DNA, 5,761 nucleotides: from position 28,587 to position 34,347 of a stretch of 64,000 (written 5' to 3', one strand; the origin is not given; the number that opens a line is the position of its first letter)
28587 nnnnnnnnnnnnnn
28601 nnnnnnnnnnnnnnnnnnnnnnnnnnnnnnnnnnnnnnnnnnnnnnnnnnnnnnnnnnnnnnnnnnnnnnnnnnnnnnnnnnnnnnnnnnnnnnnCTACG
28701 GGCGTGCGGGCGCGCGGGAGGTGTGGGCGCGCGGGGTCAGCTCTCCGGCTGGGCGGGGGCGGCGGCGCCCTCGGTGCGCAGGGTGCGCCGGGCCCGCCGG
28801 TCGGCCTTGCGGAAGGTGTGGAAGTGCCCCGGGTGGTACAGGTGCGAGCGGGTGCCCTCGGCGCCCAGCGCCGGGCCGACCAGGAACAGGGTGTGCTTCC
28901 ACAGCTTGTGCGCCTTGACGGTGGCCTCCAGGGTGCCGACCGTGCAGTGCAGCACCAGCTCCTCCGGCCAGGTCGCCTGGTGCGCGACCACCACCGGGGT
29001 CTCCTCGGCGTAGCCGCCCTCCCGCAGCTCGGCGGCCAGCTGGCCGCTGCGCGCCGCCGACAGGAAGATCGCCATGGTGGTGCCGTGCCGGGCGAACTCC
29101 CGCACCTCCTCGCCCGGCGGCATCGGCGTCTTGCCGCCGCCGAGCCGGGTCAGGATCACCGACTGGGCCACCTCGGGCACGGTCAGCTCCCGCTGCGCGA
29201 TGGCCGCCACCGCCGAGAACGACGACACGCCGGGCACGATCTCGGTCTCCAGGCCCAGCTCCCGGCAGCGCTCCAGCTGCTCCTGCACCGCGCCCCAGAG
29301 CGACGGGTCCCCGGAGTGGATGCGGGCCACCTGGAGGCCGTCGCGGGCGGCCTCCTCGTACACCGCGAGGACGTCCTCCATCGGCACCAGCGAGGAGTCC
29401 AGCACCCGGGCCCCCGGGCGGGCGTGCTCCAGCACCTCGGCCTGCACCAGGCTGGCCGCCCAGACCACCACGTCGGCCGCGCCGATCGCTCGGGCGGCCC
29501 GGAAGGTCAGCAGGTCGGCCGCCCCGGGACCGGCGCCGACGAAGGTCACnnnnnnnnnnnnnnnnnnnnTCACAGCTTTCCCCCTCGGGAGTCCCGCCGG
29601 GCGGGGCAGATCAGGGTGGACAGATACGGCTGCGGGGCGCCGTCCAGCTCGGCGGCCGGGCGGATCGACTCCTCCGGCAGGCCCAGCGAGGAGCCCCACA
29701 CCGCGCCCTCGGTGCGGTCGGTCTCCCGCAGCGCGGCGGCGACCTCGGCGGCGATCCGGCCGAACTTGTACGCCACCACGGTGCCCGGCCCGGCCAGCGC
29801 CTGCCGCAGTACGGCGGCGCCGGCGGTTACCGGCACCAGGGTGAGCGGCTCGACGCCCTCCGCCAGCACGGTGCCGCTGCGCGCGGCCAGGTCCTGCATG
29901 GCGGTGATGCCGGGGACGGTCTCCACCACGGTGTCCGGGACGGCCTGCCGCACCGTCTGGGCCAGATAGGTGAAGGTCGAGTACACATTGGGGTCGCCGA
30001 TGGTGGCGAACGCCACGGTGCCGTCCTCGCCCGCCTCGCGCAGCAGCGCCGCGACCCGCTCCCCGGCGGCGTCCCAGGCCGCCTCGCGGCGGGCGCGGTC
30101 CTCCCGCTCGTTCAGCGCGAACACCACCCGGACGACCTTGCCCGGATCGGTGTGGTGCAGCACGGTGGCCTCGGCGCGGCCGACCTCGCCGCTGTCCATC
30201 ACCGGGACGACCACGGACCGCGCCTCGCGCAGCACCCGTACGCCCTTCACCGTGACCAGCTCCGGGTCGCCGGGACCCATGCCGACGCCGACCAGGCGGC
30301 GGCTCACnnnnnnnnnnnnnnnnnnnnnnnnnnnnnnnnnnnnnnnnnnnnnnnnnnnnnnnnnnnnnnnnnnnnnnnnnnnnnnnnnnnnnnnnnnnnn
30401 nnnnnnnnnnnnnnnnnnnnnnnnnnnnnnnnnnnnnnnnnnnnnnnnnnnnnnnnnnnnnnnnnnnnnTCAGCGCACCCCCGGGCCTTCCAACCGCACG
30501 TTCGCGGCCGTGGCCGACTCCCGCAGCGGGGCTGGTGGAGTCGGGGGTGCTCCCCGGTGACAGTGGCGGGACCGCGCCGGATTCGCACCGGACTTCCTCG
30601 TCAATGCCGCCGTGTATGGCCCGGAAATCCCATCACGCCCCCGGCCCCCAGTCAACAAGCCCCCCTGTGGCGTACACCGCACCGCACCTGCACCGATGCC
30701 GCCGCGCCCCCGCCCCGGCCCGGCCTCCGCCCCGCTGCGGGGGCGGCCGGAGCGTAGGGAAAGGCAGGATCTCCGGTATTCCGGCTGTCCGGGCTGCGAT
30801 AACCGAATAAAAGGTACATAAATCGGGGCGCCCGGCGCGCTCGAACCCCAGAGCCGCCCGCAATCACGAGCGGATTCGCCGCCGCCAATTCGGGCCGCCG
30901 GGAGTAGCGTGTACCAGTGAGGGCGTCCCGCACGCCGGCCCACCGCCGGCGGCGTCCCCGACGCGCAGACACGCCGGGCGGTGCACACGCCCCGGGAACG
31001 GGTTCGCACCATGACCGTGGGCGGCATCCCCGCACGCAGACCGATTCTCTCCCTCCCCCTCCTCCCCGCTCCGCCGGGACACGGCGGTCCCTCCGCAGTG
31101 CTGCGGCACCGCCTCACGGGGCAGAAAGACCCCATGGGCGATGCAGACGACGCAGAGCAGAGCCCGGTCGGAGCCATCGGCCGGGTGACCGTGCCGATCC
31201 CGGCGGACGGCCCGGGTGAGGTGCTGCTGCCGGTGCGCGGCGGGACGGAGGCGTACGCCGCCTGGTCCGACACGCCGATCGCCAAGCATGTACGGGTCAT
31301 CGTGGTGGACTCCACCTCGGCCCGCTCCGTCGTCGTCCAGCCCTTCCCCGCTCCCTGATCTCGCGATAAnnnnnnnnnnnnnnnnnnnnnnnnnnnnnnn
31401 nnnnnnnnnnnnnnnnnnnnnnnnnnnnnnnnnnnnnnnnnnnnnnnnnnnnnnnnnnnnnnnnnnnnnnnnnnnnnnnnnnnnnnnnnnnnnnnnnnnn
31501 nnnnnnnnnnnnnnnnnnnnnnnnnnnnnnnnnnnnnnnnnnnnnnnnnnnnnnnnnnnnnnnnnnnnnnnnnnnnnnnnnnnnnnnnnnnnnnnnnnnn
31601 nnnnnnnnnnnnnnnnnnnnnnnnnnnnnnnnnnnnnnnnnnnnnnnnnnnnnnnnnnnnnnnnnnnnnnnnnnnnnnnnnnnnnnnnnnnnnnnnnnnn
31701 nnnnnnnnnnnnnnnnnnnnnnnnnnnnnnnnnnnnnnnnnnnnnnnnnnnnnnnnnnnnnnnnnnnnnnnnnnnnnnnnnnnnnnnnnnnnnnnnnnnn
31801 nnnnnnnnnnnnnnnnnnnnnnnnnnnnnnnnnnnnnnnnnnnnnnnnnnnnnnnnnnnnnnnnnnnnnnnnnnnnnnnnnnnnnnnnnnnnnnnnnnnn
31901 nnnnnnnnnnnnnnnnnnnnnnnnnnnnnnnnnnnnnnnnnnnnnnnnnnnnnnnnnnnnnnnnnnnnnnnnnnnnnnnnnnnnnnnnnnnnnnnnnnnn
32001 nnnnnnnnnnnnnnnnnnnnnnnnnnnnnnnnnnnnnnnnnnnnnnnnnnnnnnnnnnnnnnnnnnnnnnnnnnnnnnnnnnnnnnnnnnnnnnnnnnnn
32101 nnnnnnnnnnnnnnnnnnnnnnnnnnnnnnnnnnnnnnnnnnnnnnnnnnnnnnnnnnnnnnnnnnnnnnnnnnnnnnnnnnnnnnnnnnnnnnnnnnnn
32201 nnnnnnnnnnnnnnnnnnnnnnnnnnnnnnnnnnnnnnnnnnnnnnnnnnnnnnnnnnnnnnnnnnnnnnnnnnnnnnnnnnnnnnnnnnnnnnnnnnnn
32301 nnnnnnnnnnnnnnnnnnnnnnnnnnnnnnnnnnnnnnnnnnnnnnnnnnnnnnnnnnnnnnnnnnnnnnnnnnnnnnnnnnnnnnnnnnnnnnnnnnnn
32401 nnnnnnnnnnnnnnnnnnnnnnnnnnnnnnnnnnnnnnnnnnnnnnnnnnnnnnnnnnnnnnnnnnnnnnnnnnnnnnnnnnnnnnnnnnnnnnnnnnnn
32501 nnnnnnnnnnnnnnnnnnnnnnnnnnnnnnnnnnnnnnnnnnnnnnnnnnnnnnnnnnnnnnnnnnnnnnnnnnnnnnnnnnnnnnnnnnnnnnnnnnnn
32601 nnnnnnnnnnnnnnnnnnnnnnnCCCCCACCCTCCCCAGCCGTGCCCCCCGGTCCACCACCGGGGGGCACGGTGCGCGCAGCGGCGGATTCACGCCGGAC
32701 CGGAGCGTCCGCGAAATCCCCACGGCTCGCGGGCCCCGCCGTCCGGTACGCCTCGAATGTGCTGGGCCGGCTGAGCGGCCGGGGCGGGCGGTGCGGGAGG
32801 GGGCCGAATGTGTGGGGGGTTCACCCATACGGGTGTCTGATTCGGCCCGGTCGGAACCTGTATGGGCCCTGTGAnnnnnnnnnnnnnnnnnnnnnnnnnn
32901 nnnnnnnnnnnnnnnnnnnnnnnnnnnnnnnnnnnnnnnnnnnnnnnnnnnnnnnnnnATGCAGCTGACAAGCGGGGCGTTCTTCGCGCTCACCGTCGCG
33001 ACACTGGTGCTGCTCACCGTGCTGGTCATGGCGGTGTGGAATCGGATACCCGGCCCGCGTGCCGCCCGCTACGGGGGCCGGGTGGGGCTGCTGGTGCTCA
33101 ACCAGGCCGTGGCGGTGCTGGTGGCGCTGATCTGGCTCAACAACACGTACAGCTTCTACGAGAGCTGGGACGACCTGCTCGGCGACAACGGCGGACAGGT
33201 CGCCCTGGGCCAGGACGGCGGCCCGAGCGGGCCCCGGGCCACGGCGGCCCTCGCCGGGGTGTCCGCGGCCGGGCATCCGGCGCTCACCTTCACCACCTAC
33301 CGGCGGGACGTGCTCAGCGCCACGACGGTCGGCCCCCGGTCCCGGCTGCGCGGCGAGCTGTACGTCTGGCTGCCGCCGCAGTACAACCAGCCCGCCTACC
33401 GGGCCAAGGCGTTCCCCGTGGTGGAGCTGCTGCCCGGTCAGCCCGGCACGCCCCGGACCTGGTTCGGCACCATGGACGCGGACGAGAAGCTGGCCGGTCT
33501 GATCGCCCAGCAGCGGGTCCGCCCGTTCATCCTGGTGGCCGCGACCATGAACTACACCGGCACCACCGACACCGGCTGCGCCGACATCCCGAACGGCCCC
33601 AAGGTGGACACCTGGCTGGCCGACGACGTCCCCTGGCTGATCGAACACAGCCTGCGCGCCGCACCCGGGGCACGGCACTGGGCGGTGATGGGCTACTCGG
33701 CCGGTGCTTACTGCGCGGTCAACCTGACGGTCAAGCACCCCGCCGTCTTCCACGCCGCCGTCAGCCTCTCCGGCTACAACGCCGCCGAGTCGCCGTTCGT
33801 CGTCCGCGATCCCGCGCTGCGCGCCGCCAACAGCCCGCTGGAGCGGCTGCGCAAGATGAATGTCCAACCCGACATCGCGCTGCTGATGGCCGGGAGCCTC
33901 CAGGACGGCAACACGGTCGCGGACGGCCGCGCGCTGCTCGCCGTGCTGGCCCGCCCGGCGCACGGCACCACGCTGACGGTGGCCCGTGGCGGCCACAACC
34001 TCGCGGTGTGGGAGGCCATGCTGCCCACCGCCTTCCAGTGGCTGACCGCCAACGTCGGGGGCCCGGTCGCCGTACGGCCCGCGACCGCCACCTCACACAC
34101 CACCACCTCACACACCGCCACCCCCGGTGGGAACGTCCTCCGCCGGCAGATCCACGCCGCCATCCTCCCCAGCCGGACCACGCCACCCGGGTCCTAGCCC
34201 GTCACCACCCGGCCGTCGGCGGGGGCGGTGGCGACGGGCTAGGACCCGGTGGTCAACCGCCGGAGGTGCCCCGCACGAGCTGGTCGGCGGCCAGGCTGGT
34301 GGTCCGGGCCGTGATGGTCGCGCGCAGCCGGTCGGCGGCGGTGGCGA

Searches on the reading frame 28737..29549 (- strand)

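Call 10: search_protein_families(library=pfam, proteins=[window:28737-29549:-], max_evalue=0.01)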
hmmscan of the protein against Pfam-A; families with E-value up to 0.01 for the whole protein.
window:28737-29549:- (270 aa): 1 family
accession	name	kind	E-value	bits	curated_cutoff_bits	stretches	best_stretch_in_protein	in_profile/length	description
PF00590.25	TP_methylase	-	1.8e-46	159.2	27.8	1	2-207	3-211/212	Tetrapyrrole (Corrin/Porphyrin) Methylases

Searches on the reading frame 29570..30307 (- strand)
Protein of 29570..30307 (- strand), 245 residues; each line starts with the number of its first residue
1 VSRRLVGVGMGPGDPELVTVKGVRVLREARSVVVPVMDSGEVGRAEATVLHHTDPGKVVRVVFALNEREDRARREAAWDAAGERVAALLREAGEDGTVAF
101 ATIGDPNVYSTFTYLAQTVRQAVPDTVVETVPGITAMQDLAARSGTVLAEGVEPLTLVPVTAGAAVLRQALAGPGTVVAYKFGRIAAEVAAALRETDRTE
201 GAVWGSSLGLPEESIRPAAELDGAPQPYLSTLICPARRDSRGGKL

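Call 10: search_protein_families(library=pfam, proteins=[window:29570-30307:-], max_evalue=0.01)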
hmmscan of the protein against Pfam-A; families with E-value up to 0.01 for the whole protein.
window:29570-30307:- (245 aa): 1 family
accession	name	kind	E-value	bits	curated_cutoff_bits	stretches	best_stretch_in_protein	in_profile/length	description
PF00590.25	TP_methylase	-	5.8e-38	131.4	27.8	1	4-216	1-204/212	Tetrapyrrole (Corrin/Porphyrin) Methylases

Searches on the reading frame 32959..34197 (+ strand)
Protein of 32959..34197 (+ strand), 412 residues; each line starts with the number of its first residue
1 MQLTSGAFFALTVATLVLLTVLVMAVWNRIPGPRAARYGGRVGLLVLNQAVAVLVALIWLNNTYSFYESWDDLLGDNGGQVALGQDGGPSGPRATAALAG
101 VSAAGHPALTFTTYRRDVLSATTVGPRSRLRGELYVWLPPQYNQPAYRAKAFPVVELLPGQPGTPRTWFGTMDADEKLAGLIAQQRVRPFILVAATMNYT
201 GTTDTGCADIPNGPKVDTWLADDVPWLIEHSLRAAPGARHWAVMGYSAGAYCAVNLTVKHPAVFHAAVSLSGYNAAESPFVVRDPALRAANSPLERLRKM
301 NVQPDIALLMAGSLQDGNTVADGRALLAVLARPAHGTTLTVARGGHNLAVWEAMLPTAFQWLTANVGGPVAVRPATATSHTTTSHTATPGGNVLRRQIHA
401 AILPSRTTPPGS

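Call 10: search_protein_families(library=pfam, proteins=[window:32959-34197:+], max_evalue=0.01)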
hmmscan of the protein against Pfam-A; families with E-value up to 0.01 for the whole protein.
window:32959-34197:+ (412 aa): 2 families
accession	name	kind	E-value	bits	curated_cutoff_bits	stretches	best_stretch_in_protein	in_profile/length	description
PF00756.26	Esterase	-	1.6e-12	48.2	22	1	134-360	10-249/251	Putative esterase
PF00561.26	Abhydrolase_1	-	0.0004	20.6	25.8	1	217-299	48-126/245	alpha/beta hydrolase fold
